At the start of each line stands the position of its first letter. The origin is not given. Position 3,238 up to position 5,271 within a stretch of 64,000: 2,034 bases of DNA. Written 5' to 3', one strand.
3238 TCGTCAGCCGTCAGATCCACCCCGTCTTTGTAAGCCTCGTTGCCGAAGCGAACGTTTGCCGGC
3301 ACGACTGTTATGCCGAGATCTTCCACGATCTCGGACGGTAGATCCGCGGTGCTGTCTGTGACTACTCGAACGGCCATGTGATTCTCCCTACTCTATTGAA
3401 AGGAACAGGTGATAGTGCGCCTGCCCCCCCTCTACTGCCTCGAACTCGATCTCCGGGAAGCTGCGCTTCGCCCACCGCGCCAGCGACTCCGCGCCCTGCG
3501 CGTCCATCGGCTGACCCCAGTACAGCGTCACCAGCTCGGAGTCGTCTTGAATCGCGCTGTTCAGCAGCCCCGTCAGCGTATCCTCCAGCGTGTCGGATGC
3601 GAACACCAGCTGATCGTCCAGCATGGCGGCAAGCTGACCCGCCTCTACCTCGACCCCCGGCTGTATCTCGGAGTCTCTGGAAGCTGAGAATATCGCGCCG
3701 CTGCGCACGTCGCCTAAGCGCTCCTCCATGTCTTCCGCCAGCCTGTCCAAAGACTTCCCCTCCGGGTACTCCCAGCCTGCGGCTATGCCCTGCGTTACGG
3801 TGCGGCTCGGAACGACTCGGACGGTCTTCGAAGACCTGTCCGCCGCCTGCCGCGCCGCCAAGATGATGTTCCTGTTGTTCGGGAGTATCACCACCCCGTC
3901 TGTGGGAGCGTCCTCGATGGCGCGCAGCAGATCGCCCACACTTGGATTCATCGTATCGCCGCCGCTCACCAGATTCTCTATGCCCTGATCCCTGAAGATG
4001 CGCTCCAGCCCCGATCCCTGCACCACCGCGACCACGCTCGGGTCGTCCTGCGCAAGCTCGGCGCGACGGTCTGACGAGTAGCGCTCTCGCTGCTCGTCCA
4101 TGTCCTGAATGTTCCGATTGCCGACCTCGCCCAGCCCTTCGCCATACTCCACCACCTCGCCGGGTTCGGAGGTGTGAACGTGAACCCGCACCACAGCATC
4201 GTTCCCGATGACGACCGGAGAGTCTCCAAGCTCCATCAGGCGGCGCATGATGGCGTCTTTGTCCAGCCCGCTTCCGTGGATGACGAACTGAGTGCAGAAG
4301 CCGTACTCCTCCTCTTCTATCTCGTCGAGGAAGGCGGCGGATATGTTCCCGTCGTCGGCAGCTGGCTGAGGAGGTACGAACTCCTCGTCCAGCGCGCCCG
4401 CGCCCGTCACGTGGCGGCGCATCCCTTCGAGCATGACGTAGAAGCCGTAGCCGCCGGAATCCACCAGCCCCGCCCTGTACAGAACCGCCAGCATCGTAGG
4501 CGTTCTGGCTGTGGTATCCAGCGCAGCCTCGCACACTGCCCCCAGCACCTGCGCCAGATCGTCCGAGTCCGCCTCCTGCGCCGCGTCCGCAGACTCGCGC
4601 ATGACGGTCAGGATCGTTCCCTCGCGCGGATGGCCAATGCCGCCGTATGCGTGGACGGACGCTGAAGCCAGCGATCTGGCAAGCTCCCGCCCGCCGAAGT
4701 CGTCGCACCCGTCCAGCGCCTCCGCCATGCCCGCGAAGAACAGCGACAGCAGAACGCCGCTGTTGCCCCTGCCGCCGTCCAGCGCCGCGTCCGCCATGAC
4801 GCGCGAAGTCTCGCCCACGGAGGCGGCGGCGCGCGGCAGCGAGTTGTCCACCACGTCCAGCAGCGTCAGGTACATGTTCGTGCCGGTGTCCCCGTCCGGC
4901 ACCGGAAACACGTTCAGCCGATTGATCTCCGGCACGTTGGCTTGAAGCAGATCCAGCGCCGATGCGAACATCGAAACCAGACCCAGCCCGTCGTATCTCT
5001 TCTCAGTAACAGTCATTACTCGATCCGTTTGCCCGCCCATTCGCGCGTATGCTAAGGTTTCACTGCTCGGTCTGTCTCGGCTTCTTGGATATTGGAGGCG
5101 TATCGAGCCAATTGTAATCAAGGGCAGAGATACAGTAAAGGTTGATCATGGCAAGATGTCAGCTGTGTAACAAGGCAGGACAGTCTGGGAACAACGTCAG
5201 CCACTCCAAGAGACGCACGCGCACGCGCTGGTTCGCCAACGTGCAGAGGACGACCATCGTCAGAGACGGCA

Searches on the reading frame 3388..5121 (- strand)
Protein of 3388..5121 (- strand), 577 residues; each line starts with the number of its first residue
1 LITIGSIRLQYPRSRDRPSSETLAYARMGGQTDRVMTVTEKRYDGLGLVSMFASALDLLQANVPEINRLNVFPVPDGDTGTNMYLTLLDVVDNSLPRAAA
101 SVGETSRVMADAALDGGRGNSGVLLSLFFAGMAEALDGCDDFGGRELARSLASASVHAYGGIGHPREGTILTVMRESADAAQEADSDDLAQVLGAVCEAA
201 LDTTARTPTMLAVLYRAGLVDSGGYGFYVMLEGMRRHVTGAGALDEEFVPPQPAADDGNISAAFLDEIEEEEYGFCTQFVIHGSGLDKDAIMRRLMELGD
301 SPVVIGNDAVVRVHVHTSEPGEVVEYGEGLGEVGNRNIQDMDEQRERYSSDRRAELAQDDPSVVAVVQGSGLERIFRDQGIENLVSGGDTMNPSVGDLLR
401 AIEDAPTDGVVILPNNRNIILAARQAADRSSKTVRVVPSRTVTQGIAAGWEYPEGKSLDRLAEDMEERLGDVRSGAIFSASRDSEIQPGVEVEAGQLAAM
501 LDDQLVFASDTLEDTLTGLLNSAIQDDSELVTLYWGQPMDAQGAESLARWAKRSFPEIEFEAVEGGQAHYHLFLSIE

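Call 36: search_protein_families(library=pfam, proteins=[window:3388-5121:-], max_evalue=0.00001)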
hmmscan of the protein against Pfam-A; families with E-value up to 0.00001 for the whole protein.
window:3388-5121:- (577 aa): 3 families
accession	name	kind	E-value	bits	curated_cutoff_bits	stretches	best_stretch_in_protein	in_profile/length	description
PF13684.11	FakA-like_C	-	2.8e-60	203.8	23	1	363-577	2-216/216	Fatty acid kinase subunit A-like, C-terminal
PF02734.22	Dak2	-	2.9e-36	125.4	27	1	73-235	1-173/174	DAK2 domain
PF21645.3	FakA-like_M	-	3.6e-21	75.2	24.9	1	272-346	1-78/80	Fatty acid kinase subunit A-like, middle domain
